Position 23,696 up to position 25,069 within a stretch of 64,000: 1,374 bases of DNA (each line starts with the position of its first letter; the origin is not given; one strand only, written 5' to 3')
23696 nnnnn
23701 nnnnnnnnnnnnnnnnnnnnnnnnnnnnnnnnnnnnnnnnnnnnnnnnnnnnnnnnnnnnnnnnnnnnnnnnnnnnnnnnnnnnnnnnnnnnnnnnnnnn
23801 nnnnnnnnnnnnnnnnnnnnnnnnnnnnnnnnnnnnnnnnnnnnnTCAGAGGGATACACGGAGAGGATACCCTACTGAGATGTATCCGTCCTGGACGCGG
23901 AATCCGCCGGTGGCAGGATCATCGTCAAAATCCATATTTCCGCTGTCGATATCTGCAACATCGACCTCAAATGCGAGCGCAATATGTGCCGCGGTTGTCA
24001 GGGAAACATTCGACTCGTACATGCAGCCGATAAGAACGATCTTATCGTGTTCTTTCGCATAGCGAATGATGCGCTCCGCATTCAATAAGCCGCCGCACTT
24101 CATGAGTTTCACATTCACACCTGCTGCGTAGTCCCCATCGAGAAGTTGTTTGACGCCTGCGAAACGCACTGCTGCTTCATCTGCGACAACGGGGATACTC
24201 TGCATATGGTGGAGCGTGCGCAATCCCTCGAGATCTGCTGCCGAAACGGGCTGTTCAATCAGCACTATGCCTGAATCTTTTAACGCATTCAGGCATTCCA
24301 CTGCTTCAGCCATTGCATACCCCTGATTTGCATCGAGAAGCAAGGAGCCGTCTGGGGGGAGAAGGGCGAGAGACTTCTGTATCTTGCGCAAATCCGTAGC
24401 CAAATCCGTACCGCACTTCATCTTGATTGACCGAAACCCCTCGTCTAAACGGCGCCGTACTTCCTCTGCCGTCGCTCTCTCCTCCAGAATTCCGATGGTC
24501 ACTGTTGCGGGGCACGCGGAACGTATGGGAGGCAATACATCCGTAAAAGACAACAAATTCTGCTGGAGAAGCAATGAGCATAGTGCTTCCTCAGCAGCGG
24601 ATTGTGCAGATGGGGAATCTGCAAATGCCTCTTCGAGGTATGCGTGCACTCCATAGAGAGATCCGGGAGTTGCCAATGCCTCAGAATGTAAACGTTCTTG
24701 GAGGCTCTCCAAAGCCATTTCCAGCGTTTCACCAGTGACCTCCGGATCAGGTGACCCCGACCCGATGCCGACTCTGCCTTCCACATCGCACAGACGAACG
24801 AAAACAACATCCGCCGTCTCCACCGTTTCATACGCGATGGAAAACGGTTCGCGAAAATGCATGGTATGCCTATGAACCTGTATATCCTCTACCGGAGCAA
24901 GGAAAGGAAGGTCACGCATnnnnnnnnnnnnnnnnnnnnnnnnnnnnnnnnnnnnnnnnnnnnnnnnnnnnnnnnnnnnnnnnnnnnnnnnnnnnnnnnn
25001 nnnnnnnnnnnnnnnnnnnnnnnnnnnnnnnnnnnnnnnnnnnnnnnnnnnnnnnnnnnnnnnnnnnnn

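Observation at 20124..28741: Translationally coupled six-gene operon rich in ATP-grasp ligases: ribosome-independent peptide/amide biosynthesis of unknown product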

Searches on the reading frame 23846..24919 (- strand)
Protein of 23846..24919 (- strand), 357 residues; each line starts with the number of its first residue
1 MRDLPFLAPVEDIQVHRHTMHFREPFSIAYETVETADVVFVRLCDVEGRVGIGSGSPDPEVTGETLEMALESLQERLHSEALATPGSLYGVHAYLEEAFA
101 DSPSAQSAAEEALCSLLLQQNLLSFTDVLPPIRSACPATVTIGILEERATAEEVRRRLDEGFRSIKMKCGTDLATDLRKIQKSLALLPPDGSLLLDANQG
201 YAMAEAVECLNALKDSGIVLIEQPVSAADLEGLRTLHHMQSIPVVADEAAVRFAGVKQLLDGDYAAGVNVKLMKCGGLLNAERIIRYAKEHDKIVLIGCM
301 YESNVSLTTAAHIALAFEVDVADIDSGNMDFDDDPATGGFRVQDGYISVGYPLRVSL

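Call 4: search_protein_families(library=pfam, proteins=[window:23846-24919:-], max_evalue=0.01)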
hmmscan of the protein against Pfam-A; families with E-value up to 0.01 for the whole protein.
window:23846-24919:- (357 aa): 3 families
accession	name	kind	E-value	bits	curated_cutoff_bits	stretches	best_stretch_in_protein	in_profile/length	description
PF13378.12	MR_MLE_C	-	1.5e-38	133.2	29.4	1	150-349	2-205/219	Enolase C-terminal domain-like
PF07476.17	MAAL_C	-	3.2e-06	27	27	1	230-320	126-219/249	Methylaspartate ammonia-lyase C-terminus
PF02746.21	MR_MLE_N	-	0.00012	22.7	22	1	17-114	8-101/117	Mandelate racemase / muconate lactonizing enzyme, N-terminal domain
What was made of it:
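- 23846..24919 (-): g3: 357-aa enolase-superfamily (MLE subgroup) dipeptide epimerase. MR_MLE_C 1.5e-38 (call 4).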

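Call 5: search_protein_families(library=ncbifam, proteins=[window:23846-24919:-], max_evalue=0.01)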
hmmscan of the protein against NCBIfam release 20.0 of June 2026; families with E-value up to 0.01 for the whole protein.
window:23846-24919:- (357 aa): 17 families
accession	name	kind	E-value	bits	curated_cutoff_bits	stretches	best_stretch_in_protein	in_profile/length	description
NF041118.1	A_G_epim_Thtga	equivalog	8.1e-44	150.1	500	1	10-344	3-336/341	L-Ala-D/L-Glu epimerase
NF042940.1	racemase_DgcA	equivalog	7.9e-36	123.9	400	1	13-329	1-298/323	N-acetyl-D-Glu racemase DgcA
TIGR01928.1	menC_lowGC_arch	equivalog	1.6e-30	106.3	200.65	1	17-334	2-318/325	o-succinylbenzoate synthase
TIGR02534.1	mucon_cyclo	subfamily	4e-25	88.6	334.95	1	25-318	16-315/368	muconate/chloromuconate family cycloisomerase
NF011708.0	PRK15129.1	equivalog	5.7e-20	71.6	343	1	13-327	4-301/321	L-Ala-D/L-Glu epimerase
NF002739.0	PRK02714.1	equivalog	8.7e-19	68.1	259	1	16-318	8-291/320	o-succinylbenzoate synthase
TIGR01927.1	menC_gam_Gplu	equivalog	1.6e-17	63.7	130.55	1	17-318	2-283/307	o-succinylbenzoate synthase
NF043002.1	HProlDhtase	equivalog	7.1e-16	58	500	1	147-315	144-309/366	cis-3-hydroxy-L-proline dehydratase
NF047820.1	TalGalacDh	equivalog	5.9e-15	55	500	1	151-307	156-313/371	L-talarate/galactarate dehydratase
NF002782.0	PRK02901.1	equivalog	2e-13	50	288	1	128-318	71-259/328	o-succinylbenzoate synthase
NF040866.1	AraD_Arch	equivalog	3.9e-10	39.3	650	1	151-346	153-348/372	arabinonate dehydratase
NF003473.0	PRK05105.1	equivalog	5.4e-09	35.5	236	1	12-316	5-289/331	o-succinylbenzoate synthase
NF010624.0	PRK14017.1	equivalog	8.4e-08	31.7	311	1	143-316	121-302/382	galactonate dehydratase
NF043051.1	ManoateDhtManD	equivalog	2.8e-06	26.4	550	1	190-316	205-332/403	D-mannonate dehydratase ManD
NF011654.0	PRK15072.1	subfamily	2.6e-05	23.3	430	1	190-316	206-333/404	D-galactonate dehydratase family protein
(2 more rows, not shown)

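Call 35: search_solved_structures(query=window:23846-24919:-, max_evalue=1e-10, show_alignments=2)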
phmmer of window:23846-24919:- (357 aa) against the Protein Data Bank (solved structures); distinct sequences matched with E-value up to 1e-10: 38.
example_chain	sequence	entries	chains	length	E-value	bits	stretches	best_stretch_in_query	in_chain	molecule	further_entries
3jva_A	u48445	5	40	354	5.8e-44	153.8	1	11-342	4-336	Dipeptide Epimerase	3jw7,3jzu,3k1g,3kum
3rit_A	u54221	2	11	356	5e-40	140.9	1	10-349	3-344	Dipeptide epimerase | Putative chloromuconate cycloisomerase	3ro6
1jpm_A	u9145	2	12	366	4.7e-36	127.8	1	13-340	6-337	L-Ala-D/L-Glu Epimerase | similar to chloromuconate cycloisomerase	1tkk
2p88_A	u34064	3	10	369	1.5e-32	116.3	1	15-333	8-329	Mandelate racemase/muconate lactonizing enzyme family protein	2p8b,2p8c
2zad_A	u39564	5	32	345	4.8e-30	108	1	19-345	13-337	Muconate cycloisomerase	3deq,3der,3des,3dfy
3q45_A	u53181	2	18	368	3.1e-27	98.8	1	12-347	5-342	Mandelate racemase/muconate lactonizing enzyme family; possible chloromuconate cycloisomer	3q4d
3iji_A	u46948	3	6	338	3.8e-27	98.6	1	20-347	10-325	Muconate cycloisomerase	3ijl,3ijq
3r0k_A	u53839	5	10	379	4.4e-25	91.8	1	20-326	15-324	Enzyme of enolase superfamily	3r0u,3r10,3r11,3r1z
3ik4_A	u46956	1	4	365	1.9e-23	86.4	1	13-346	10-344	Mandelate racemase/muconate lactonizing protein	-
2qde_A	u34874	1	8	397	2.9e-23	85.8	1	34-316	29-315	Mandelate racemase/muconate lactonizing enzyme family protein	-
4m0x_A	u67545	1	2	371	1.6e-22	83.3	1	22-291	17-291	Chloromuconate cycloisomerase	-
3s5s_A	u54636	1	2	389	2.1e-22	82.9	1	19-343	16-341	Mandelate racemase/muconate lactonizing enzyme family protein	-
3u9i_A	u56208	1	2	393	1.8e-21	79.9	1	21-347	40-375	Mandelate racemase/muconate lactonizing enzyme, C-terminal domain protein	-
1wue_A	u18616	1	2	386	6.5e-17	64.9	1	10-351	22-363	mandelate racemase/muconate lactonizing enzyme family protein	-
1wuf_A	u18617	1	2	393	1.5e-16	63.7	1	22-349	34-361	hypothetical protein lin2664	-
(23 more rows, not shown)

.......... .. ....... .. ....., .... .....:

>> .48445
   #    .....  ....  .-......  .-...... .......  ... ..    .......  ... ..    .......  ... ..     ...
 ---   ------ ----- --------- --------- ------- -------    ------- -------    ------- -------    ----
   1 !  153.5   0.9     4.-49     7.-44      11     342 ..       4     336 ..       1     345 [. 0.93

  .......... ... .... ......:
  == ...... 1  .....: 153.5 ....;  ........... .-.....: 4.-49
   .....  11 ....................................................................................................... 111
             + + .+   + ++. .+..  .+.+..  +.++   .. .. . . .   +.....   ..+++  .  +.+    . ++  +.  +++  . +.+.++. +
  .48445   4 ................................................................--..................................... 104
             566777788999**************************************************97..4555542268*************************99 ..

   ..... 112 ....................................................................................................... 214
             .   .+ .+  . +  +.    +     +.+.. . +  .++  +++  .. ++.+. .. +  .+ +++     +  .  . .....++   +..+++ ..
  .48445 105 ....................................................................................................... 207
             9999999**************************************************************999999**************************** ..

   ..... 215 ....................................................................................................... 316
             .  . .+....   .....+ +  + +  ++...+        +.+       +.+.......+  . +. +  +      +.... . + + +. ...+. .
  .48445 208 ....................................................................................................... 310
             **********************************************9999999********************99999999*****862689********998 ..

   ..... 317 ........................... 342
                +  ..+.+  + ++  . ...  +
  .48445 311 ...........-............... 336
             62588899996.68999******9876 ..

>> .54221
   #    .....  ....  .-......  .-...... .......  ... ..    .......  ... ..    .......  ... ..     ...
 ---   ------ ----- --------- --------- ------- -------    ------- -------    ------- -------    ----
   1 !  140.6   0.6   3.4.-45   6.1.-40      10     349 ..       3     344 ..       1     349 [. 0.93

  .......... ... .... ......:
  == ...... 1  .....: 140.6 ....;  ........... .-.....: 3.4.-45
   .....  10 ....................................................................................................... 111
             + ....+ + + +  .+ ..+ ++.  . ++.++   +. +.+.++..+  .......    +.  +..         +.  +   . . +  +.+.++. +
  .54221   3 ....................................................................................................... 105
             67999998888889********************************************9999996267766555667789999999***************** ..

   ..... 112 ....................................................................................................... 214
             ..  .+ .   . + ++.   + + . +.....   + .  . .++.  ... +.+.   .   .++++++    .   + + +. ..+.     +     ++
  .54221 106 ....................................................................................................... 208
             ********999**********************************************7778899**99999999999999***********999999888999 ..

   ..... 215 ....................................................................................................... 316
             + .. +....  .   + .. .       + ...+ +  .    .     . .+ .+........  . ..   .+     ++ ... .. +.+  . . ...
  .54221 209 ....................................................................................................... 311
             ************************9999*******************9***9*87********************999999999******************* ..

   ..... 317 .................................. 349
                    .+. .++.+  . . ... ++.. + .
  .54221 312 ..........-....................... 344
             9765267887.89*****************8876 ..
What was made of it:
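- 23846..24919 (-): The KxK, Asp/Glu/Asp metal ligands, second Lys and DxD motifs all align (call 35).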

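Call 72: search_protein_families(library=padloc, proteins=[window:23846-24919:-], max_evalue=0.01)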
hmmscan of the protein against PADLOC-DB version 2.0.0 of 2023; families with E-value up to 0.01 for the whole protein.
window:23846-24919:- (357 aa): 0 families

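Call 88: search_solved_structures(query=window:23846-24919:-, max_evalue=1e-34, show_alignments=3)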
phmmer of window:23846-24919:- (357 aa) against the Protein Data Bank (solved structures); distinct sequences matched with E-value up to 1e-34: 3.
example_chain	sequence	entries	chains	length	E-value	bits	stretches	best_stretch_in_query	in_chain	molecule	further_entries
3jva_A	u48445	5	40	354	5.8e-44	153.8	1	11-342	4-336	Dipeptide Epimerase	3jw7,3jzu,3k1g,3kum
3rit_A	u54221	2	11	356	5e-40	140.9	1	10-349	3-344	Dipeptide epimerase | Putative chloromuconate cycloisomerase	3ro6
1jpm_A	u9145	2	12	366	4.7e-36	127.8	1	13-340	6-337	L-Ala-D/L-Glu Epimerase | similar to chloromuconate cycloisomerase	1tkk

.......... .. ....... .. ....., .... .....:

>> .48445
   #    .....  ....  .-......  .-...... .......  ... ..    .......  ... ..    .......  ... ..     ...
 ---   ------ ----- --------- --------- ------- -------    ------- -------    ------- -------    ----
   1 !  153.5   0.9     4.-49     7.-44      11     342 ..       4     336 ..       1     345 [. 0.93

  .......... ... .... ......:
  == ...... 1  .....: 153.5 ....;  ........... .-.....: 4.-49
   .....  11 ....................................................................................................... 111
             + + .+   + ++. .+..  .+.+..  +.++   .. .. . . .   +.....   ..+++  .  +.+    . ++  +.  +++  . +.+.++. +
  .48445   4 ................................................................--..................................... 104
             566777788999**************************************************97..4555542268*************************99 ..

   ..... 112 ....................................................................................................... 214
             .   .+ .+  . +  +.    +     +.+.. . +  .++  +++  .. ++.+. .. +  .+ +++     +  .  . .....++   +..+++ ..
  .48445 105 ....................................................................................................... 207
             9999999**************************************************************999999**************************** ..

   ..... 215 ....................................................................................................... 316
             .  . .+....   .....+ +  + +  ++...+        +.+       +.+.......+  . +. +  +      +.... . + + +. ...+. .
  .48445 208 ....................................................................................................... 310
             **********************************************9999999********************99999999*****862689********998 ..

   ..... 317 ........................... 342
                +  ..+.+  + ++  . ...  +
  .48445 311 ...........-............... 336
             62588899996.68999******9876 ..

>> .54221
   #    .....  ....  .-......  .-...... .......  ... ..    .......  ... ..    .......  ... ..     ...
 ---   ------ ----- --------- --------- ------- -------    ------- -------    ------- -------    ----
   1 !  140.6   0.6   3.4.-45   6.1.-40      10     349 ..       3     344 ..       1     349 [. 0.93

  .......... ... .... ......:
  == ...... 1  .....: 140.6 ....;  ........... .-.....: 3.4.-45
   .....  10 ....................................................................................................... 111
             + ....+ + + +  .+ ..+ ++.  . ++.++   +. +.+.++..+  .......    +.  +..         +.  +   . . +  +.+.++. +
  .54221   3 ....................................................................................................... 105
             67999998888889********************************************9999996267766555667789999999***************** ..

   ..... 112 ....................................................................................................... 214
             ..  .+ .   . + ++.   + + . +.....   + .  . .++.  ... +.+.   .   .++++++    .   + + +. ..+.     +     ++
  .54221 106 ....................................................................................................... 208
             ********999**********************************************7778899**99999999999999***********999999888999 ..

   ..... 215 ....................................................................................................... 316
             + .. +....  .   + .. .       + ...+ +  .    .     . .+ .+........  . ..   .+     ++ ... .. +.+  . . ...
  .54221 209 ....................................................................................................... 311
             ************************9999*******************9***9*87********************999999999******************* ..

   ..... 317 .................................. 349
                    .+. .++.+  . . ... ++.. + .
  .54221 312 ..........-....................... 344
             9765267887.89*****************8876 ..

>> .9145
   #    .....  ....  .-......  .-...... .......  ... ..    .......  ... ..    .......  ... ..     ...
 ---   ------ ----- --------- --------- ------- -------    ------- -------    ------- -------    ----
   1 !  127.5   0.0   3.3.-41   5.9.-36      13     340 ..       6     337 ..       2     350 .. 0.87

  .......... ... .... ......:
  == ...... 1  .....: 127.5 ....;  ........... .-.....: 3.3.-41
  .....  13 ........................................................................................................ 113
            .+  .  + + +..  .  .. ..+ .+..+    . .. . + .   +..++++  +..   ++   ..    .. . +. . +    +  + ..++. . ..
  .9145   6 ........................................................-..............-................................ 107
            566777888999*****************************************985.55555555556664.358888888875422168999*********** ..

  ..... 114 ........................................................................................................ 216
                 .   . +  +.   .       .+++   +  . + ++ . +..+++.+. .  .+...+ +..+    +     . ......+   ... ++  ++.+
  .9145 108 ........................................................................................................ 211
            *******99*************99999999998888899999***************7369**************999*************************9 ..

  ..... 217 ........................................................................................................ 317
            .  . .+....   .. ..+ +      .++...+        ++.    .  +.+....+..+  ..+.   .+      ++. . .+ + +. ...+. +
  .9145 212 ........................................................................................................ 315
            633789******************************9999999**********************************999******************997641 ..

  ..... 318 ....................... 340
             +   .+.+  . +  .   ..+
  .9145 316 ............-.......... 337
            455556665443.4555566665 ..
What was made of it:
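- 23846..24919 (-): Best PDB matches are dipeptide epimerases 3jva (5.8e-44), 3rit and B. subtilis YkfB 1jpm (calls 35, 88).
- On Enolase superfamily dipeptide epimerase: g3: All align to 3jva, 3rit and 1jpm: IKMKCG, LDANQ, IEQP, ADE, KLMKCGG and ADIDSG (calls 35, 88).
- Closest known: Enolase-superfamily dipeptide epimerases. Same: The full catalytic set and the DxD motif are present, with 3jva, 3rit and 1jpm as top matches (calls 35, 88).
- Checked: Enolase dipeptide epimerase (calls 4, 5, 35, 88).
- The g3 residue at the position that binds the Glu side chain in YkfB is reversed in charge (call 88).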
